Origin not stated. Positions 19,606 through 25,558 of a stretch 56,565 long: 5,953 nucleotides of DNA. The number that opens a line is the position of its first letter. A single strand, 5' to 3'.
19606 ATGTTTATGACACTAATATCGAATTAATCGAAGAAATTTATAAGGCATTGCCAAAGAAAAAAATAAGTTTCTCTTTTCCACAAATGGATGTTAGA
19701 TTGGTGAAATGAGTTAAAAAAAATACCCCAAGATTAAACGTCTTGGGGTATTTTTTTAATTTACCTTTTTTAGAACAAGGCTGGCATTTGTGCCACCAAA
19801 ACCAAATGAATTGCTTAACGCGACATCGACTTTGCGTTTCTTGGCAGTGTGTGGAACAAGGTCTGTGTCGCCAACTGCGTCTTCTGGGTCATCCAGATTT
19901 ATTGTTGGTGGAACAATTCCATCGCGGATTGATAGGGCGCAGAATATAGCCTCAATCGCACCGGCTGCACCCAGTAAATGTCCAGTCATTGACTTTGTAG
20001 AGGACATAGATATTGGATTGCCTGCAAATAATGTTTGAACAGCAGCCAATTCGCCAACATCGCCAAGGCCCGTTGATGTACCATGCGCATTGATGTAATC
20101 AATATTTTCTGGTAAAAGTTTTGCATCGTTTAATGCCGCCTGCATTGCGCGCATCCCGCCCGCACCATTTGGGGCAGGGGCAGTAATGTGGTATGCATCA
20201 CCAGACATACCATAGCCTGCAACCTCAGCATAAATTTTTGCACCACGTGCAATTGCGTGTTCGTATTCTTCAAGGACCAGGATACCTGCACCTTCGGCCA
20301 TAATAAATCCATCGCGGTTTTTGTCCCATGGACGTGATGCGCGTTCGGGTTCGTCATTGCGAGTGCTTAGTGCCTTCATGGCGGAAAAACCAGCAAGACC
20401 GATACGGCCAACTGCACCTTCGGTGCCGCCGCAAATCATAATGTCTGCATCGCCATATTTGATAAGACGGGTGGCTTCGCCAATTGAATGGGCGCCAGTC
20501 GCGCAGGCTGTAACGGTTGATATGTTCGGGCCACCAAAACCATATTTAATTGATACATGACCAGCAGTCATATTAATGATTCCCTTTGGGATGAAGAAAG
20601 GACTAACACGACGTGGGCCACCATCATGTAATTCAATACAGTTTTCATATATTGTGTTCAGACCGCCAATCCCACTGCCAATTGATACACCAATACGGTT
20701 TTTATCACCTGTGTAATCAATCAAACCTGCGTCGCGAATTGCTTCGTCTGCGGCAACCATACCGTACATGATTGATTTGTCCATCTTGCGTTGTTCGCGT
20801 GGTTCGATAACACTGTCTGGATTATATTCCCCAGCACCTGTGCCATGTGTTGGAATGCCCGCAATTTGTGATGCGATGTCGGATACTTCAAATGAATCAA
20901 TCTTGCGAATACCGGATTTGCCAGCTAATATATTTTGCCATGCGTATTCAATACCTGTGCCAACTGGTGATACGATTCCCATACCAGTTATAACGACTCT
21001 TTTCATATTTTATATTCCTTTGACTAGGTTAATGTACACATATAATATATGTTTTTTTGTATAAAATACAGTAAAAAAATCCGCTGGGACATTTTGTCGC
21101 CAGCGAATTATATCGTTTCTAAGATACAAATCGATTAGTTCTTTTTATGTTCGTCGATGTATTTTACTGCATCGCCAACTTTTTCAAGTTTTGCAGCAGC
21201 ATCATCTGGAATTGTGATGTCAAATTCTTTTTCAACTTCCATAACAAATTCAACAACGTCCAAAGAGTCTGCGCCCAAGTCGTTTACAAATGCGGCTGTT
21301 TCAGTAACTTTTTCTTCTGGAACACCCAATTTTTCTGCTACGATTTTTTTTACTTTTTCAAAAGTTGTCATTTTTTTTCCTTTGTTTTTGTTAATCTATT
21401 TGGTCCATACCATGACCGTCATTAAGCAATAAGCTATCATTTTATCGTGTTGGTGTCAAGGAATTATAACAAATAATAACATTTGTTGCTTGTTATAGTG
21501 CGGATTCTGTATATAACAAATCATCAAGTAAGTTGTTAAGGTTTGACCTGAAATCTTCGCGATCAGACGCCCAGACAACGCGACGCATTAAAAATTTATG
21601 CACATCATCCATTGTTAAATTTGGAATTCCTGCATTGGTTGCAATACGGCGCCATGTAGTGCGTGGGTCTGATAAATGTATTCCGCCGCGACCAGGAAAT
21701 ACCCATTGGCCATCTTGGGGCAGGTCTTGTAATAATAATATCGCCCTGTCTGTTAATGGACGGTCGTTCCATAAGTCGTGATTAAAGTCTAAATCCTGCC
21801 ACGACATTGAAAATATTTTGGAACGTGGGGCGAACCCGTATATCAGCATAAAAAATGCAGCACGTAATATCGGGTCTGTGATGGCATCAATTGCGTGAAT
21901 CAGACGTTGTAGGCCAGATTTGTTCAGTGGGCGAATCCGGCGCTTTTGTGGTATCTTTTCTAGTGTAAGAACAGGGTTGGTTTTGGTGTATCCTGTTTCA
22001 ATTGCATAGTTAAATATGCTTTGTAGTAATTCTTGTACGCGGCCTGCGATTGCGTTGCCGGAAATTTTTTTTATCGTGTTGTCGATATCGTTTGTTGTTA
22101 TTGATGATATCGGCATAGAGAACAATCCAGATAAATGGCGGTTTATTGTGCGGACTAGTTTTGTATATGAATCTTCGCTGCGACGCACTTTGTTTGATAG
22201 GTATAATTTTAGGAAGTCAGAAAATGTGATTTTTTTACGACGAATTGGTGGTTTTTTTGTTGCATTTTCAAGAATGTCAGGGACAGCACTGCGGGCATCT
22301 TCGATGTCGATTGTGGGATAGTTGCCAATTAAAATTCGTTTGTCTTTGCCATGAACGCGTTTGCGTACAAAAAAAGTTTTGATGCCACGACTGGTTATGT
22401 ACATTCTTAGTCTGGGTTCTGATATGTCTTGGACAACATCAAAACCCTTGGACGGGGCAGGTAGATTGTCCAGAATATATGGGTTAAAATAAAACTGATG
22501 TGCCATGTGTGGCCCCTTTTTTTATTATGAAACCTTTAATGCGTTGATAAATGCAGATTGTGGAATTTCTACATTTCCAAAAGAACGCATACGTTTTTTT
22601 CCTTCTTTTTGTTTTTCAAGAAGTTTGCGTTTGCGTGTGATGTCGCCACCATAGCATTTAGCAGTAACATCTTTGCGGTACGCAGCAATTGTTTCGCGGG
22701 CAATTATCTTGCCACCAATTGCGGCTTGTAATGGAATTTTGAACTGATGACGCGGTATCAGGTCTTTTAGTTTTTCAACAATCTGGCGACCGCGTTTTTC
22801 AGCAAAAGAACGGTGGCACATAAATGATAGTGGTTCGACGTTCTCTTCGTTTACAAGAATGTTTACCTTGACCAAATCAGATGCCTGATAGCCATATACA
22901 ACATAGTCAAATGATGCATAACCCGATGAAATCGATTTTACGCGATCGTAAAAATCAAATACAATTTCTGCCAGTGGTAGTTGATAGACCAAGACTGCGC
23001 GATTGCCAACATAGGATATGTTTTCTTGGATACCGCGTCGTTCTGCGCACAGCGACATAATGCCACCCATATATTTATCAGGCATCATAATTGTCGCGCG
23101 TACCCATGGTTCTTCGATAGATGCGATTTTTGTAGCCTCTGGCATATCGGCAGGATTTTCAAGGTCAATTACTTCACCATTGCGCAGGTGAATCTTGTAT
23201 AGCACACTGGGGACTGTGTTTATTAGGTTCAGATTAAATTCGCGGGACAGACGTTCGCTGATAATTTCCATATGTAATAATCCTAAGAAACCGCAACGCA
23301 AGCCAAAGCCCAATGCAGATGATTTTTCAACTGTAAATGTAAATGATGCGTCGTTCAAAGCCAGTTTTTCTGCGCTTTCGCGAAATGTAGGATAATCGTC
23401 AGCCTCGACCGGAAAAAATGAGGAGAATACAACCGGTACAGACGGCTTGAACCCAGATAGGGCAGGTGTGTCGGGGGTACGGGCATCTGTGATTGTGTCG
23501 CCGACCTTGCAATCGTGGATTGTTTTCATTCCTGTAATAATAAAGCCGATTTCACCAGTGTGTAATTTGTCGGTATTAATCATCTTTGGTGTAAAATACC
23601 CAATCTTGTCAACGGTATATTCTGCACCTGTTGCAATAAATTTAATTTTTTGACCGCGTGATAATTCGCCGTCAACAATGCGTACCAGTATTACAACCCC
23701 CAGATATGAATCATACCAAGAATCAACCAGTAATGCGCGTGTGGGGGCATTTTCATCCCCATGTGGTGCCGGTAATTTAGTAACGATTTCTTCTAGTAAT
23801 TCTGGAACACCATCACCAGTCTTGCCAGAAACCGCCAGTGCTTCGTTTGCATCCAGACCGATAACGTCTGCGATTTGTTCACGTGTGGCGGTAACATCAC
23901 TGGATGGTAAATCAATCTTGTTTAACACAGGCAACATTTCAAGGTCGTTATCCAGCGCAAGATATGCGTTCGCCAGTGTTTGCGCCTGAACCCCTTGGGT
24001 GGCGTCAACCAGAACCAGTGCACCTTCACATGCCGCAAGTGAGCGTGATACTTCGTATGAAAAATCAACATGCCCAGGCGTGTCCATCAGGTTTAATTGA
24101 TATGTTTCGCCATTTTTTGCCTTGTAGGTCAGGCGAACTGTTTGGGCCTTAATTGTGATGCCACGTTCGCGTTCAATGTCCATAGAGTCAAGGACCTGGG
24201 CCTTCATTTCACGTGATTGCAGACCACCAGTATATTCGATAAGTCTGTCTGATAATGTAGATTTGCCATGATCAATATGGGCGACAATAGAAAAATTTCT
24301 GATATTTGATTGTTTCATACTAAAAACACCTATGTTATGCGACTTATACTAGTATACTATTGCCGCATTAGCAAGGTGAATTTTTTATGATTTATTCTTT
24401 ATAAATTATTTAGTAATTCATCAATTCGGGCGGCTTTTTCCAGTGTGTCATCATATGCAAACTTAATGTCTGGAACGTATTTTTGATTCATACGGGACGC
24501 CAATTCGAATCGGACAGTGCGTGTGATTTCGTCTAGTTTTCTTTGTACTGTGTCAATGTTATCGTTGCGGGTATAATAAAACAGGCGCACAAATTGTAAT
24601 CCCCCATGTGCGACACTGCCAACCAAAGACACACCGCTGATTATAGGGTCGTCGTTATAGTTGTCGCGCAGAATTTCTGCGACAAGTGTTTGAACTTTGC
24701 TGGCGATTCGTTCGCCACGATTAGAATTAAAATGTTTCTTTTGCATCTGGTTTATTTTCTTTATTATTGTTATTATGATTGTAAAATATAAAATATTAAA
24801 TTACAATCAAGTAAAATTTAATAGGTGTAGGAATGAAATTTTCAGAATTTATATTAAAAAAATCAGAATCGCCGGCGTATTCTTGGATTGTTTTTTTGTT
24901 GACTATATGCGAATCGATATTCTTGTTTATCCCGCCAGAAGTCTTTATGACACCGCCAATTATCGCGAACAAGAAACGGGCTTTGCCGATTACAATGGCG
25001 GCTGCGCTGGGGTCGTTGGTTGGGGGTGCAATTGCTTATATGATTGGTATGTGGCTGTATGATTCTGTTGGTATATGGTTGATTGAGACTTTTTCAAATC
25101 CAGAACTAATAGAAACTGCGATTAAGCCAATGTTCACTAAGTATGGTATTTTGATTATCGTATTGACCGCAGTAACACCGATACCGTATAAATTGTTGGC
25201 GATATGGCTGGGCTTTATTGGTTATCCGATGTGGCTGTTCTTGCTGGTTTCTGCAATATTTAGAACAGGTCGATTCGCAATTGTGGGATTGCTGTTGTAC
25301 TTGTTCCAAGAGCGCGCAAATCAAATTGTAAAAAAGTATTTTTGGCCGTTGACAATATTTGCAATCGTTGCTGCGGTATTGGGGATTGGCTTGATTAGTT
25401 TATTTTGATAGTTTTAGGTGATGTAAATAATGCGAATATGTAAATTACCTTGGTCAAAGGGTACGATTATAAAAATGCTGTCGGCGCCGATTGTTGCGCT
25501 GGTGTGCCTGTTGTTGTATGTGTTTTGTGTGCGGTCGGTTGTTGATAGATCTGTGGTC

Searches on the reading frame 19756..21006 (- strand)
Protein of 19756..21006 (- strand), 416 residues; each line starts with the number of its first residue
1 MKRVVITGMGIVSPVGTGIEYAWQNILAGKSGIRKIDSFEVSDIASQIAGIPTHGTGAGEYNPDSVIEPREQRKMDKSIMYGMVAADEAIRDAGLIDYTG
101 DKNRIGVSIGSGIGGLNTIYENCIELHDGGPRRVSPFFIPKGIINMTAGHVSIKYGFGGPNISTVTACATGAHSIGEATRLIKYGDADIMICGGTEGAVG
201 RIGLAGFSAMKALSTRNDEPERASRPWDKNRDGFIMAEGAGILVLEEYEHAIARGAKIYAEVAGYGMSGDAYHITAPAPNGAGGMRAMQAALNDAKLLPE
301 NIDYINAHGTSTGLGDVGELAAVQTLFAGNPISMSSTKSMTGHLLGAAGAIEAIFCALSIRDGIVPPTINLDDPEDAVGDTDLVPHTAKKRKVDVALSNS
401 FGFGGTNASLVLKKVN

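Call 6: search_protein_families(library=pfam, proteins=[window:19756-21006:-], max_evalue=0.1)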
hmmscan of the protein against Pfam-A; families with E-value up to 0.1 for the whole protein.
window:19756-21006:- (416 aa): 4 families
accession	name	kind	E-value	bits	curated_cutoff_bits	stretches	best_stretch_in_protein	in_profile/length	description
PF00109.32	ketoacyl-synt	-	7.6e-60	203.1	20.8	1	1-251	1-252/252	Beta-ketoacyl synthase, N-terminal domain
PF02801.28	Ketoacyl-synt_C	-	3.5e-39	133.9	20.8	1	259-371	1-118/119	Beta-ketoacyl synthase, C-terminal domain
PF00108.29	Thiolase_N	-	0.0019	18.1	26.4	1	166-196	83-113/260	Thiolase, N-terminal domain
PF16197.11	KAsynt_C_assoc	-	0.0025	18.6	33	1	399-414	30-45/111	Ketoacyl-synthetase C-terminal extension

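Call 7: search_protein_families(library=ncbifam, proteins=[window:19756-21006:-], max_evalue=0.1)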
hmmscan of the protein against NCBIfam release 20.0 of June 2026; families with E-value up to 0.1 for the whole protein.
window:19756-21006:- (416 aa): 29 families (the best 25 are shown)
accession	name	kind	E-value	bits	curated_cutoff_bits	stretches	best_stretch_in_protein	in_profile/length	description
NF005589.0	PRK07314.1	subfamily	1.3e-187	623.6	387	1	1-415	3-412/413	beta-ketoacyl-ACP synthase II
TIGR03150.1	fabF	equivalog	2.2e-183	609.6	493.75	1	2-413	1-407/407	beta-ketoacyl-ACP synthase II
NF004970.0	PRK06333.1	subfamily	6.5e-171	568.8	525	1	1-414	3-421/424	beta-ketoacyl-ACP synthase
NF006434.0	PRK08722.1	equivalog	4.4e-153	510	759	1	2-415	4-414/414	beta-ketoacyl-ACP synthase II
NF006274.0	PRK08439.1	equivalog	6.9e-148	492.8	621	1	1-415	1-406/406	beta-ketoacyl-ACP synthase II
NF005935.0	PRK07967.1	equivalog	8e-110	367.5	630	1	1-415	1-404/406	beta-ketoacyl-ACP synthase I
NF005916.1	PRK07910.1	equivalog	4.6e-97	325.6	560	1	3-413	13-416/418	KasA/KasB family beta-ketoacyl-ACP synthase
NF005076.0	PRK06501.1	equivalog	4.4e-96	322.4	629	2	144-414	151-422/425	beta-ketoacyl-ACP synthase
NF006587.0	PRK09116.1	equivalog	7e-95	318.2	470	1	1-415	1-407/408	beta-ketoacyl-ACP synthase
NF004618.0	PRK05952.1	equivalog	3.6e-77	259.8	455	2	85-415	64-383/384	beta-ketoacyl-ACP synthase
NF005490.0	PRK07103.1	equivalog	4.4e-76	256.6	445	1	1-415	3-413/414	polyketide beta-ketoacyl:acyl carrier protein synthase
NF006618.0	PRK09185.1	subfamily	7e-76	255.8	407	1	1-414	2-392/394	beta-ketoacyl-ACP synthase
NF058662.1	cispenta_AmcF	equivalog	3e-61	207.5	325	2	149-413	110-368/369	cispentacin biosynthesis acyltransferase subunit AmcF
NF045894.1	PKS_plus_SDR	equivalog_domain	8e-42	143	1740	1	67-414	79-426/1515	type I polyketide synthase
NF040607.1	mycolic_Pks13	equivalog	4.1e-37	127.3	2100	1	130-415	233-526/1680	polyketide synthase Pks13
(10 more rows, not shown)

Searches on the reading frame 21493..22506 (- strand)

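Call 51: search_protein_families(library=pfam, proteins=[window:21493-22506:-], max_evalue=0.00001)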
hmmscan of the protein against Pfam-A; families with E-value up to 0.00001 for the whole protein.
window:21493-22506:- (337 aa): 3 families
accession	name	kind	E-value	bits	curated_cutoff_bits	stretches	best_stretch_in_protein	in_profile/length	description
PF22022.2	Phage_int_M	-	1e-08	35.7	27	1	103-182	9-93/96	Phage integrase central domain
PF14659.12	Phage_int_SAM_3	-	1.5e-06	28.8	22.6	1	94-148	1-57/58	Phage integrase, N-terminal SAM-like domain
PF13356.12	Arm-DNA-bind_3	-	2.6e-06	27.9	27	1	32-82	22-70/83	Arm DNA-binding domain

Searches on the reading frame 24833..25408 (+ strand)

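Call 51: search_protein_families(library=pfam, proteins=[window:24833-25408:+], max_evalue=0.00001)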
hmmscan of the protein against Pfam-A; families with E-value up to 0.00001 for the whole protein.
window:24833-25408:+ (191 aa): 1 family
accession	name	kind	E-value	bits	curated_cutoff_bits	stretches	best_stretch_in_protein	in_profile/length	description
PF09335.16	VTT_dom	-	1.1e-09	39.2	33.9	1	51-143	17-109/123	VTT domain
